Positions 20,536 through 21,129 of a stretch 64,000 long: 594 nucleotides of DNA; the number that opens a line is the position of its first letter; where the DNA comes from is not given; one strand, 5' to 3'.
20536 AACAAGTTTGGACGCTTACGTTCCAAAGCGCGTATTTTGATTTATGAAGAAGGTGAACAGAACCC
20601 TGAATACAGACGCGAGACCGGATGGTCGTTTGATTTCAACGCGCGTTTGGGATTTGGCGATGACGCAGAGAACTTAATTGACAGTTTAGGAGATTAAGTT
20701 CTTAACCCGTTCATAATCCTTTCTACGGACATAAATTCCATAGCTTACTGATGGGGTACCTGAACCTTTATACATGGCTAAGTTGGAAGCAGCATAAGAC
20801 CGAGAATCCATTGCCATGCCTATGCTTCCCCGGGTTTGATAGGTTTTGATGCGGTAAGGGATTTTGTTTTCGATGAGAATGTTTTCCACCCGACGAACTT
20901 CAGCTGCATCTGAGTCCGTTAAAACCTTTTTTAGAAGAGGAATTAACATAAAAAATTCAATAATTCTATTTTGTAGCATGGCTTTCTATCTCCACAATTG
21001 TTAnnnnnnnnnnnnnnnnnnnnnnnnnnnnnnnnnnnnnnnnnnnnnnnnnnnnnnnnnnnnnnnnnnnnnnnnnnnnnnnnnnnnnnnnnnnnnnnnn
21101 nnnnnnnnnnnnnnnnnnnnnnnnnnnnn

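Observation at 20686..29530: Sigma-54-gated operon: small membrane protein, ~1775-aa all-TPR protein, TPR-tethered clan-CD protease, small protein (candidate undescribed system)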

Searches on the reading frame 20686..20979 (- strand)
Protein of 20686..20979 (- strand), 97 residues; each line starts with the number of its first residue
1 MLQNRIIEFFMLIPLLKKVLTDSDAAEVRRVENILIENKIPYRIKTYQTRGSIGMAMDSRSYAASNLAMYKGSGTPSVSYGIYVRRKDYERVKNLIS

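Call 4: search_protein_families(library=pfam, proteins=[window:20686-20979:-], max_evalue=0.01)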
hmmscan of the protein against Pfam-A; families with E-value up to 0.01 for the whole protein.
window:20686-20979:- (97 aa): 1 family
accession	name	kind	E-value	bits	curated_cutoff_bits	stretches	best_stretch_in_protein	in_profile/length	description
PF09413.15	DUF2007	-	0.0016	19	25.7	1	17-55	2-43/66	Putative prokaryotic signal transducing protein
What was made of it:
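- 20686..20979 (-): 97-aa protein, probably co-transcribed here but a lineage-specific accessory rather than a core member. Weak DUF2007 match, E 0.0016, below cutoff (call 4).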

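Call 5: search_protein_families(library=ncbifam, proteins=[window:20686-20979:-], max_evalue=0.01)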
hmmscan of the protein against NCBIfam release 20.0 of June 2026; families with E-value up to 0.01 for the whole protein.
window:20686-20979:- (97 aa): 0 families

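Call 30: search_protein_families(library=padloc, proteins=[window:20686-20979:-], max_evalue=0.01)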
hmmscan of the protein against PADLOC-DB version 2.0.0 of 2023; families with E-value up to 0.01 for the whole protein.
window:20686-20979:- (97 aa): 0 families
